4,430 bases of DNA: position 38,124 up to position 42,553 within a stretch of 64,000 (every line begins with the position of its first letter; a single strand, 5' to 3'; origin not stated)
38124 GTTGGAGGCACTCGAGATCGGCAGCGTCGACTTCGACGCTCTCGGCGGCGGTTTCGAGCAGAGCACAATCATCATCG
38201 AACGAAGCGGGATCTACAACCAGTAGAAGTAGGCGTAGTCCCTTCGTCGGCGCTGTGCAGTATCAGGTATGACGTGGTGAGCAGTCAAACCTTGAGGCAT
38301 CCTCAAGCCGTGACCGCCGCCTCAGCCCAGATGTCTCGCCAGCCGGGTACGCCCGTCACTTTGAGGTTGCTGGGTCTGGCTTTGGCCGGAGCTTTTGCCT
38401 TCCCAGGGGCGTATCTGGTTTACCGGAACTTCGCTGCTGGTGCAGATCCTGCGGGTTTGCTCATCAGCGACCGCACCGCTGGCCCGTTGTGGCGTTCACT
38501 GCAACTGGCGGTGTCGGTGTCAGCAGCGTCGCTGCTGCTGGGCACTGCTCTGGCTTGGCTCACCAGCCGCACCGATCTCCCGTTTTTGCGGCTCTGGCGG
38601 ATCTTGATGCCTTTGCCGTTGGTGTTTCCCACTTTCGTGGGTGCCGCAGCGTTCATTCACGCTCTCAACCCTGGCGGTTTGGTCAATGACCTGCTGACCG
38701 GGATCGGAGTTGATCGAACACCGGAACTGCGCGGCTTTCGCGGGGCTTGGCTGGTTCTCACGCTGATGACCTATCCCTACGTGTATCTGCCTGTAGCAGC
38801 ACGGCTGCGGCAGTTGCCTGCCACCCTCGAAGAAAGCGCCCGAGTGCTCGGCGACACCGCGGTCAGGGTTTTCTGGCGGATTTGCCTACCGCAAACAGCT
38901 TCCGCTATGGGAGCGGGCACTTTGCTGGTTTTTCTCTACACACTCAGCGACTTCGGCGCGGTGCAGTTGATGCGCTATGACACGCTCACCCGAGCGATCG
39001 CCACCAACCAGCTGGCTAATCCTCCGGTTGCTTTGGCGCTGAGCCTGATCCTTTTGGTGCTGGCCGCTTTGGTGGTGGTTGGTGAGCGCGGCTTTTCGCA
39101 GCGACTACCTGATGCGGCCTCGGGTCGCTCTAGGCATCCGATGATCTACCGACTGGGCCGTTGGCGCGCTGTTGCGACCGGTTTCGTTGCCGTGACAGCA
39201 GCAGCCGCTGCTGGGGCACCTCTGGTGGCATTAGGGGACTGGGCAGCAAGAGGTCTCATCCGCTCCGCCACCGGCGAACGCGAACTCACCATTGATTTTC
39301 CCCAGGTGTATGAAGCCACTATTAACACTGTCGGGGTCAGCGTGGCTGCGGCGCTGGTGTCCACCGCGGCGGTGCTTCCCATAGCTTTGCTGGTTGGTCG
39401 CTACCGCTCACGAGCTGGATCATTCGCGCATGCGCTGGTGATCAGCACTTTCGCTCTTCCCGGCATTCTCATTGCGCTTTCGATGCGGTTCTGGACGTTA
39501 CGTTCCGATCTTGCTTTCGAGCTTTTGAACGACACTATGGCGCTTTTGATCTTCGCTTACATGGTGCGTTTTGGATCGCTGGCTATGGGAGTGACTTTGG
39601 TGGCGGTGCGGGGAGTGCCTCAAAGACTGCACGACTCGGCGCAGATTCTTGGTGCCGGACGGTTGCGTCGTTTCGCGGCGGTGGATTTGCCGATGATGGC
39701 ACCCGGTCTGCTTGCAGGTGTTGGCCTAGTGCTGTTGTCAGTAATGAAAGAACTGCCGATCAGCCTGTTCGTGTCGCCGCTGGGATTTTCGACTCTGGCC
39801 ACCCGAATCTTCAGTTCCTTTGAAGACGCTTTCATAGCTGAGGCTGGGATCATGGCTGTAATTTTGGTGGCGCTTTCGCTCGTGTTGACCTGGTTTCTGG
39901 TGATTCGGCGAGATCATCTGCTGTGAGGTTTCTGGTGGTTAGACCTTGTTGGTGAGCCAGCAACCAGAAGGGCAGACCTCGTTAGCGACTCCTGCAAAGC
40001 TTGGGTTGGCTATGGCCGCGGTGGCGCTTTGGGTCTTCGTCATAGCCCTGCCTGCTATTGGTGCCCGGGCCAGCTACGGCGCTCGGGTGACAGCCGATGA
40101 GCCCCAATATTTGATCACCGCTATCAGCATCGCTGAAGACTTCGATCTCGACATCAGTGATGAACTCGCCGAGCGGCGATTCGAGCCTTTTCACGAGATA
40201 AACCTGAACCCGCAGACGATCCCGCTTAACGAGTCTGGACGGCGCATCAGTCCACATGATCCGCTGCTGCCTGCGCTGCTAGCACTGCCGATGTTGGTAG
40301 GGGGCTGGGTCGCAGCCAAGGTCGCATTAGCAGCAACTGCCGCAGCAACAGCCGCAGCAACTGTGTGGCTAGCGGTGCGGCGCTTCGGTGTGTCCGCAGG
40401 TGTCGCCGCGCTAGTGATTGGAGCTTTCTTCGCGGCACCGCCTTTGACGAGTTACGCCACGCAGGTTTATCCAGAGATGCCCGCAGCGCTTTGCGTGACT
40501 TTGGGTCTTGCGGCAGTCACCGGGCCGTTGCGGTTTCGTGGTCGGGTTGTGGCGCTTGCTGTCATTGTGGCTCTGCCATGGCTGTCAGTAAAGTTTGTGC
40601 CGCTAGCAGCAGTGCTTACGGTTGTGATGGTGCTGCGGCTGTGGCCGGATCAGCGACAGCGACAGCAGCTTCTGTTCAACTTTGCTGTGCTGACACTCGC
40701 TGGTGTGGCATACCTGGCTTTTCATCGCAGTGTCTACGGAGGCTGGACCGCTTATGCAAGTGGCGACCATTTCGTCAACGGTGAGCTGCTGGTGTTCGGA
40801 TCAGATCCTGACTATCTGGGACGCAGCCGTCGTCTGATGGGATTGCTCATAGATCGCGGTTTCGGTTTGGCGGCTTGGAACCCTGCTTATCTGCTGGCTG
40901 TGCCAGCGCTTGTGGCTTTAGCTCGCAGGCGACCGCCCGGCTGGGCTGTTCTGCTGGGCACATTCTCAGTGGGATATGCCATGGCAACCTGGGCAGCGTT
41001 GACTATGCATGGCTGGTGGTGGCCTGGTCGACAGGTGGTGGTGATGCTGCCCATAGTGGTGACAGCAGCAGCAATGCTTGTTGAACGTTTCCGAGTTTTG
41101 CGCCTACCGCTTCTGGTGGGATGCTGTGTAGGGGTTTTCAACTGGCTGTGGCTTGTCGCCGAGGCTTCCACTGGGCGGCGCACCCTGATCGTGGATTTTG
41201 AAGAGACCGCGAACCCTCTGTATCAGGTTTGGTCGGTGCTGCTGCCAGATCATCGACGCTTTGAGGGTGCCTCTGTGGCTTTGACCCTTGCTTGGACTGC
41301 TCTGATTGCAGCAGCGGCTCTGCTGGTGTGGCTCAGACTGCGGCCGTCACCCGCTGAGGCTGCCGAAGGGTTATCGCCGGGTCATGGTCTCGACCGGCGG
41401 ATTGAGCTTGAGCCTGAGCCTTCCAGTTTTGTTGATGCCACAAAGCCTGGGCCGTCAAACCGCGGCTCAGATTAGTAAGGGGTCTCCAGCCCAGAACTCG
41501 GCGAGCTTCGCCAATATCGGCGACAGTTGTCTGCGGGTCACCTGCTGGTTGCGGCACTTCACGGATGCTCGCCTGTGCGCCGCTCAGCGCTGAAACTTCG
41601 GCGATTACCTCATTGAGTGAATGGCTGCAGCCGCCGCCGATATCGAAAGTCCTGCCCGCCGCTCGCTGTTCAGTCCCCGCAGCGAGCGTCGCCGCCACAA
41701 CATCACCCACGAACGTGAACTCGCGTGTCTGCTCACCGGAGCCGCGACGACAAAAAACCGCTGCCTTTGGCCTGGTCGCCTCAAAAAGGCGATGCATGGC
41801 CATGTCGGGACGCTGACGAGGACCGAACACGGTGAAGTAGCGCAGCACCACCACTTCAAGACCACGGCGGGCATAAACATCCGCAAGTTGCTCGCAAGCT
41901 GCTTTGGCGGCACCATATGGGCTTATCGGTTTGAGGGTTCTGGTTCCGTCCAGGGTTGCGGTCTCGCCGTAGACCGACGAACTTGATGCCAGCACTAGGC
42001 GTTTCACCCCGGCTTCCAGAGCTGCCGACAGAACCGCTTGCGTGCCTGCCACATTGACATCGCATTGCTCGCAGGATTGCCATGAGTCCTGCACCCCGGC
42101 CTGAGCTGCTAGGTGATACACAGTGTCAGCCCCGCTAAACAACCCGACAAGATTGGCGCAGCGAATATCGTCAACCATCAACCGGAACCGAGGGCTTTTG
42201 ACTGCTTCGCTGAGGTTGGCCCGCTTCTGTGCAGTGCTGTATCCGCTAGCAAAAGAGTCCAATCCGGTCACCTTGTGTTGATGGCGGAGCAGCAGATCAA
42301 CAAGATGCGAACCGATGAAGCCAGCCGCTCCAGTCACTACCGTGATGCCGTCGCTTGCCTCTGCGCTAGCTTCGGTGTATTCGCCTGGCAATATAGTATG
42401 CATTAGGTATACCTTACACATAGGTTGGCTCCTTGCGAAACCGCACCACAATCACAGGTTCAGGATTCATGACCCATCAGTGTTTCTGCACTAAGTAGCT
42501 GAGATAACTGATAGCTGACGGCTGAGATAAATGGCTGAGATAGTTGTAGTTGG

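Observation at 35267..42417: Exact 15-bp motif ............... at two divergent promoters (plus diverged copies at a third): iron-box half-sites with the central pentamer missing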

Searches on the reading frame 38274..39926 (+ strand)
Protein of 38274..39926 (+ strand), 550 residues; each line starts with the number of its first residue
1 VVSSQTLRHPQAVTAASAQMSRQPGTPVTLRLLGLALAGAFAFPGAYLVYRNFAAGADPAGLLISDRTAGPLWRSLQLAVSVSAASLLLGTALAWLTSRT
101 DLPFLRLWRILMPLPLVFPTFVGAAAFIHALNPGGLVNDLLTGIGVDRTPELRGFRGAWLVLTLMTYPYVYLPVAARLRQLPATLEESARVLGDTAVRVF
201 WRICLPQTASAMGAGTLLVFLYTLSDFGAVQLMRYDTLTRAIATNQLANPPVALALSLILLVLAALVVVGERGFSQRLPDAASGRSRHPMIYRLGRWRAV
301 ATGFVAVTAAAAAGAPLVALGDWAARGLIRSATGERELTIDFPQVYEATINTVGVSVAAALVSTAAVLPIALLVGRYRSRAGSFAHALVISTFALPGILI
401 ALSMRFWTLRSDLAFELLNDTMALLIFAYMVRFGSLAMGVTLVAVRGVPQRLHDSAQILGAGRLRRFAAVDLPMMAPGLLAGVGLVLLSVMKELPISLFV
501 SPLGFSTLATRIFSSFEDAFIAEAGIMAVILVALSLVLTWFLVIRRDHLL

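Call 7: search_protein_families(library=pfam, proteins=[window:38274-39926:+])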
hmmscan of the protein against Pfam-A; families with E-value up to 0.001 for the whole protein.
window:38274-39926:+ (550 aa): 1 family
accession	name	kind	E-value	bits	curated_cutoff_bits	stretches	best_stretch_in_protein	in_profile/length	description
PF00528.27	BPD_transp_1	-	1.5e-19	70.9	26.4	2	368-539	2-171/184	Binding-protein-dependent transport system inner membrane component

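Call 33: search_protein_families(library=ncbifam, proteins=[window:38274-39926:+], max_evalue=0.00001)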
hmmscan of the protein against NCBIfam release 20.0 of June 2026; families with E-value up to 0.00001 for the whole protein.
window:38274-39926:+ (550 aa): 22 families
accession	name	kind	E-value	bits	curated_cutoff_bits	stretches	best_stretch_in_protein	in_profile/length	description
TIGR03262.1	PhnU2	equivalog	3.6e-33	115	593.25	1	50-539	40-526/546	putative 2-aminoethylphosphonate ABC transporter permease subunit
NF011624.0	PRK15050.1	equivalog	9e-30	103.8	247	2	16-277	13-288/297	2-aminoethylphosphonate ABC transporter permease subunit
TIGR02141.1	modB_ABC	equivalog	4e-25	88.7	182.6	2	75-272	3-203/208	molybdate ABC transporter permease subunit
NF006939.0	PRK09421.1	equivalog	1.2e-21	77.2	262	1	72-231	12-173/230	molybdate ABC transporter permease subunit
TIGR03226.1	PhnU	equivalog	2.8e-21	76.3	283.45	2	12-263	28-292/311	2-aminoethylphosphonate ABC transporter permease subunit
NF040839.1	tungstate_WtpB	equivalog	3.6e-20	72.7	340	2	72-242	46-212/251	tungstate ABC transporter permease WtpB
TIGR02139.1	permease_CysT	equivalog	5.4e-20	72.1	246.1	1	67-233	47-210/265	sulfate ABC transporter permease subunit CysT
TIGR01581.1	Mo_ABC_porter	hypoth_equivalog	2.8e-19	69.5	210.3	1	65-268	16-223/225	ABC transporter permease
TIGR00969.1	3a0106s02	subfamily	1.1e-18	67.7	240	1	42-265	32-260/272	sulfate ABC transporter permease subunit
NF007047.0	PRK09500.1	equivalog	1.4e-17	64.1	326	2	344-539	55-245/257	spermidine/putrescine ABC transporter permease PotC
NF007889.0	PRK10592.1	equivalog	2e-16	60.4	476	2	349-546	70-267/281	putrescine ABC transporter permease PotI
NF008208.0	PRK10971.1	equivalog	8.8e-16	58.2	415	1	85-233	73-218/277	sulfate/thiosulfate ABC transporter permease CysT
NF007044.0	PRK09497.1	equivalog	1e-14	54.7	348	1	65-234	58-229/285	spermidine/putrescine ABC transporter permease PotB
TIGR03255.1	PhnV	equivalog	3.1e-12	46.7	358.7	1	353-539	76-258/270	2-aminoethylphosphonate ABC transport system, membrane component PhnV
NF007963.0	PRK10683.1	equivalog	6.5e-11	42.2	489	1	74-266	101-300/317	putrescine ABC transporter permease PotH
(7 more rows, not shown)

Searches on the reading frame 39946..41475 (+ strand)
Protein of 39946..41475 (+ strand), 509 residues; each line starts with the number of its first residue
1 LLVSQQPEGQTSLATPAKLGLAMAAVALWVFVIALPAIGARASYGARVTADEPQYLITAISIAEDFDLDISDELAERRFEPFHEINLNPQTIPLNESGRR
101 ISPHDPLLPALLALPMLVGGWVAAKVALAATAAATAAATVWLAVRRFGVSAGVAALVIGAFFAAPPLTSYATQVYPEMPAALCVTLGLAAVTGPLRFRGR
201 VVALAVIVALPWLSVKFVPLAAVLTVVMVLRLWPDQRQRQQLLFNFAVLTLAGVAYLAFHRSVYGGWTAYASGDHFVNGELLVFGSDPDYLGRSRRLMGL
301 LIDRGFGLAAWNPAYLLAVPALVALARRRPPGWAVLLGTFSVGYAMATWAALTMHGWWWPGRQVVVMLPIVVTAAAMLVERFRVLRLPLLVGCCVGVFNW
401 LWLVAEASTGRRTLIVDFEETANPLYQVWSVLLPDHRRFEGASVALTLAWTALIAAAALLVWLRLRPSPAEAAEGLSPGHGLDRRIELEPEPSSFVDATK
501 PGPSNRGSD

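Call 7: search_protein_families(library=pfam, proteins=[window:39946-41475:+])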
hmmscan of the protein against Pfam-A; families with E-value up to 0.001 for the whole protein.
window:39946-41475:+ (509 aa): 0 families

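Call 33: search_protein_families(library=ncbifam, proteins=[window:39946-41475:+], max_evalue=0.00001)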
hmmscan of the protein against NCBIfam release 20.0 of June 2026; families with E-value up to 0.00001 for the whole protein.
window:39946-41475:+ (509 aa): 0 families

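Call 53: search_protein_families(library=pfam, proteins=[window:39946-41475:+], max_evalue=5)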
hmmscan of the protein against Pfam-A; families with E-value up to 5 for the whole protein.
window:39946-41475:+ (509 aa): 1 family
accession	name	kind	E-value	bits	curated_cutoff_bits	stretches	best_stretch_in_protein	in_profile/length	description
PF22570.1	LiaF-TM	-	0.57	11.5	27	1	137-196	37-96/98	LiaF transmembrane domain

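Call 54: find_homologous_proteins(query=window:39946-41472:+, max_evalue=1e-10)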
Query window:39946-41472:+ (509 aa): 2292 proteins with E <= 1e-10 among 8000 candidates; the best 120 are listed.
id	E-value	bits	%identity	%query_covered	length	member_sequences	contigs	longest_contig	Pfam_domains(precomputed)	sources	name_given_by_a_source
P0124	0.0e+0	1067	100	96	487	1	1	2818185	-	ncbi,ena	-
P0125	3.0e-293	991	93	96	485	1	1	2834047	-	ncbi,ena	-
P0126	2.1e-244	830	80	96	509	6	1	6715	-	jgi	-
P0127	1.4e-227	775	76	94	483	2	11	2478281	-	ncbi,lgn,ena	-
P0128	2.3e-225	767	75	90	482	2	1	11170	-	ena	-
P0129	2.5e-222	757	70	98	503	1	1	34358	-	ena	-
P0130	3.5e-222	757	77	88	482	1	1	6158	-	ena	-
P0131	3.4e-221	754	75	89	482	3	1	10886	-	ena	-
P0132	8.5e-221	752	75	89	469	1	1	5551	-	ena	-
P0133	1.3e-220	752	73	94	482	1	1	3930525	-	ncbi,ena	-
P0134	1.4e-220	752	76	88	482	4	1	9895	-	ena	-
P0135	8.6e-220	749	73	91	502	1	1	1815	-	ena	-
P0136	2.6e-219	747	72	94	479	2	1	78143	-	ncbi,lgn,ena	-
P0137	3.3e-219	747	74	91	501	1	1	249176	-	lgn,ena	-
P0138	2.1e-218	744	75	89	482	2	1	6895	-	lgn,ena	-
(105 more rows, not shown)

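Call 58: find_encoding_contigs(protein=P0124, flank=10000, max_places=2)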
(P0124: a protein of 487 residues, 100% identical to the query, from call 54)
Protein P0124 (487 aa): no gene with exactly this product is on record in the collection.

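Call 63: predict_structure(alignment_id=A1)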
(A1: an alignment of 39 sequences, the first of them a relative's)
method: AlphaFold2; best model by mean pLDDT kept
length: 487 residues; sequences in the alignment: 39
mean_pLDDT: 82.9   pTM: 0.86
mean pLDDT of the five models: 82.9, 82.3, 81.8, 81.5, 81.5
residues with pLDDT >= 90: 281; 70-90: 93; 50-70: 49; < 50: 64
segments of 3 or more residues with pLDDT < 50: 21-26, 248-262, 330-336, 449-461, 463-469, 472-475, 477-479, 482-487
pLDDT, mean of each block of 10 residues (from residue 1): 98 86 53 90 89 85 55 67 88 95 97 99 97 98 92 94 98 95 97 91 97 92 97 90 59 42 64 83 88 97 95 97 74 51 93 98 97 94 80 67 91 87 95 97 74 46 48 48 47
secondary structure, 60 per line:
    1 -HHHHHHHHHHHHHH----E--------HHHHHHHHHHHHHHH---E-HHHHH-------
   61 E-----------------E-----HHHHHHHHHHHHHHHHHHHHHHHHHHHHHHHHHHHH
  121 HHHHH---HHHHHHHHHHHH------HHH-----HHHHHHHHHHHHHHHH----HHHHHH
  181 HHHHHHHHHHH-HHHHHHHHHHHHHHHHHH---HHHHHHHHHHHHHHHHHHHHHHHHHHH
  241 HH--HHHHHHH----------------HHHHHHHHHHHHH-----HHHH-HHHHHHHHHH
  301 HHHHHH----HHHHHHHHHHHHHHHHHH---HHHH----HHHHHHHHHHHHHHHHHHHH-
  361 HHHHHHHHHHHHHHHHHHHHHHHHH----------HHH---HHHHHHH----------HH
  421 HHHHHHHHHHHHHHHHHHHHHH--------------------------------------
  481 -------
elements in order: H2-15 H29-43 H49-53 H85-125 H129-140 H155-170 H175-191 H193-210 H214-242 H245-251 H268-280 H286-289 H291-306 H311-328 H332-335 H340-359 H361-385 H402-408 H419-442

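Call 65: fold_search(model_id=the predicted structure, library=pdb)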
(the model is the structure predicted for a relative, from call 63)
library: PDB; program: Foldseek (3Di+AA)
matches with E <= 10: 190; with E <= 0.001: 2
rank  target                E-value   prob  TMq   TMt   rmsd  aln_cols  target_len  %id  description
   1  5f15                  3.3e-04  1.00  0.50  0.45   8.9       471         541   15  Crystal Structure of ArnT from Cupriavidus metallidurans bound to Undecaprenyl phosphate (released 2016-02-17)
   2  5ezm                  3.4e-04  1.00  0.48  0.44   9.1       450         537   17  Crystal Structure of ArnT from Cupriavidus metallidurans in the apo state (released 2016-02-17)
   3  9s6u_A                2.7e-03  1.00  0.43  0.39   7.5       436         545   12  Ternary cryo-EM structure of human ALG9 with Dol25-PP-GlcNAc2Man8, Dol25-P-Man and Fab (released 2026-03-18)
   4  3waj                  3.8e-03  1.00  0.37  0.25  14.6       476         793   12  Crystal structure of the Archaeoglobus fulgidus oligosaccharyltransferase (O29867_ARCFU) complex with Zn and sulfate (released 2013-10-30)
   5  7e9s_A                4.5e-03  1.00  0.36  0.22  17.9       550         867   13  Archaeal oligosaccharyltransferase AglB from Archaeoglobus fulgidus in complex with an inhibitory peptide and a dolich (released 2021-09-08)
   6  7bvf_A                5.3e-03  1.00  0.41  0.22  17.2       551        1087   16  Cryo-EM structure of Mycobacterium tuberculosis arabinosyltransferase EmbA-EmbB-AcpM2 in complex with ethambutol (released 2020-04-29)
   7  7bvc_A                6.8e-03  1.00  0.46  0.24  12.2       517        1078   16  Cryo-EM structure of Mycobacterium smegmatis arabinosyltransferase EmbA-EmbB-AcpM2 in complex with ethambutol (released 2020-04-29)
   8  3wak                  8.0e-03  1.00  0.40  0.25  19.5       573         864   12  Crystal structure of the Archaeoglobus fulgidus oligosaccharyltransferase (O29867_ARCFU) in the apo form (released 2013-10-30)
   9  9s6s_A                9.1e-03  1.00  0.43  0.39  13.3       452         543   12  Ternary cryo-EM structure of human ALG9 with Dol25-PP-GlcNAc2Man6, Dol25-P-Man and Fab (released 2026-03-18)
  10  9s6r_A                1.3e-02  1.00  0.38  0.46   9.8       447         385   11  Ternary cryo-EM structure of yeast ALG3 with Dol25-PP-GlcNAc2Man5, Dol25-P-Man, and Fab (released 2026-03-18)
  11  7bvh_A                2.3e-02  0.99  0.38  0.21  15.9       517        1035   15  Crystal structure of arabinosyltransferase EmbC2-AcpM2 complex from Mycobacterium smegmatis complexed with di-arabinos (released 2020-04-29)
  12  6c26_A                2.6e-02  1.00  0.44  0.34  13.0       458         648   12  The Cryo-EM structure of a eukaryotic oligosaccharyl transferase complex (released 2018-01-31)
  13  7bve_A                3.0e-02  0.99  0.41  0.22  13.2       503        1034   14  Cryo-EM structure of Mycobacterium smegmatis arabinosyltransferase EmbC2-AcpM2 in complex with ethambutol (released 2020-04-29)
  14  8if8_C                3.0e-02  0.92  0.31  0.27  18.4       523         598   14  Arabinosyltransferase AftA (released 2023-05-31)
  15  8if8_B                3.0e-02  0.82  0.26  0.22  17.6       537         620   11  Arabinosyltransferase AftA (released 2023-05-31)
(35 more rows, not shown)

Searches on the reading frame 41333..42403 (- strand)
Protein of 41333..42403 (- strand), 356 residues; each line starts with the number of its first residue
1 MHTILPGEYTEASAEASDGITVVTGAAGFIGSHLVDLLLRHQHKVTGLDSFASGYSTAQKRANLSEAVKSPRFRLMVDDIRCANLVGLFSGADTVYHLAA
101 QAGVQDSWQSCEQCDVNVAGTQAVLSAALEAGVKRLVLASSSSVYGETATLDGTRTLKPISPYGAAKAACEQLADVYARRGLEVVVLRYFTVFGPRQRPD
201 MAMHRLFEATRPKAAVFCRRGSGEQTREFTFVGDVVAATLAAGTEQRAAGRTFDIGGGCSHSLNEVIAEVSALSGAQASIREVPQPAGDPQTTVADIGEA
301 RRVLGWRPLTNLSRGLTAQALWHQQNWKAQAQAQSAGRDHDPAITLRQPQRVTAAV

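Call 7: search_protein_families(library=pfam, proteins=[window:41333-42403:-])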
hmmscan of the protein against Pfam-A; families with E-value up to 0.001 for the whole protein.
window:41333-42403:- (356 aa): 8 families
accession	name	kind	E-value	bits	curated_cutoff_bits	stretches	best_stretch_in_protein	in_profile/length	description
PF01370.27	Epimerase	-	5.4e-49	167.2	20.9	1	22-256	2-240/240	NAD dependent epimerase/dehydratase family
PF16363.11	GDP_Man_Dehyd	-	1.7e-45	156.4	27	1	23-316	2-329/332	GDP-mannose 4,6 dehydratase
PF01073.25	3Beta_HSD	-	1.4e-21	77.2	22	1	22-242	1-228/280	3-beta hydroxysteroid dehydrogenase/isomerase family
PF07993.18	NAD_binding_4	-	4.4e-12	46.2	20.1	1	88-194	85-209/258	Male sterility protein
PF02719.21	Polysacc_synt_2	-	2.2e-11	44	20.2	1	22-194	2-173/293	Polysaccharide biosynthesis protein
PF13460.12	NAD_binding_10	-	1.5e-10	41.7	27.2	1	25-188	1-142/184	NAD(P)H-binding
PF04321.23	RmlD_sub_bind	-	1.1e-09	38.2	27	1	22-303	4-266/287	RmlD substrate binding domain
PF05368.20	NmrA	-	1.3e-05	25.4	27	1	22-140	6-106/298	NmrA-like family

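Call 33: search_protein_families(library=ncbifam, proteins=[window:41333-42403:-], max_evalue=0.00001)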
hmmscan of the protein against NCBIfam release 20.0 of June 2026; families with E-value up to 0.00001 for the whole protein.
window:41333-42403:- (356 aa): 27 families (the best 25 are shown)
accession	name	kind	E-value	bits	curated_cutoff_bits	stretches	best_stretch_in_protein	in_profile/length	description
TIGR01179.1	galE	equivalog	6e-41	140.3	262.3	1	22-326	3-328/332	UDP-glucose 4-epimerase GalE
TIGR04180.1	EDH_00030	hypoth_equivalog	2.2e-38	132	475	1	22-282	2-264/297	NAD-dependent 4,6-dehydratase LegB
TIGR01181.1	dTDP_gluc_dehyt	equivalog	7.8e-34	117.2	365.1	1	22-327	3-315/321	dTDP-glucose 4,6-dehydratase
NF011728.1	PRK15181.1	equivalog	4e-28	98.4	760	1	22-322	19-336/348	Vi polysaccharide biosynthesis UDP-N-acetylglucosaminuronic acid C-4 epimerase TviC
TIGR02197.1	heptose_epim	equivalog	2.6e-27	95.8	274.6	1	22-318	2-308/316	ADP-glyceromanno-heptose 6-epimerase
NF007956.0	PRK10675.1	subfamily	4.8e-25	88.4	394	1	22-201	4-189/338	UDP-glucose 4-epimerase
TIGR03466.1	HpnA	hypoth_equivalog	7.4e-19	67.8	367.65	1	21-296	3-268/327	hopanoid-associated sugar epimerase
NF043036.1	ErythonDh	equivalog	1.8e-18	66.9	325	1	22-193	4-180/321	D-erythronate dehydrogenase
NF042422.1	oxyalk_red_OleD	equivalog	1.7e-16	60.6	580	1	22-285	4-261/329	2-alkyl-3-oxoalkanoate reductase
NF052578.1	StrlDmthSdmBMthl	equivalog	3.2e-16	60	600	1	21-277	3-248/328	sterol demethylase protein SdmB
NF007490.0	PRK10084.1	subfamily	3.4e-16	59.2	649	1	22-332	4-343/361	dTDP-glucose 4,6-dehydratase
TIGR02622.1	CDP_4_6_dhtase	equivalog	4.9e-16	58.8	278.45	1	22-178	8-169/352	CDP-glucose 4,6-dehydratase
NF042423.1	oxyalk_red_Shew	equivalog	3.5e-14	52.6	580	1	22-208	12-188/331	2-alkyl-3-oxoalkanoate reductase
NF007582.0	PRK10217.1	equivalog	4.4e-14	52.3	698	1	22-276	5-272/355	dTDP-glucose 4,6-dehydratase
TIGR01746.1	Thioester-redct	subfamily_domain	5.7e-13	48.8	213.35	1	21-194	2-197/371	thioester reductase domain-containing protein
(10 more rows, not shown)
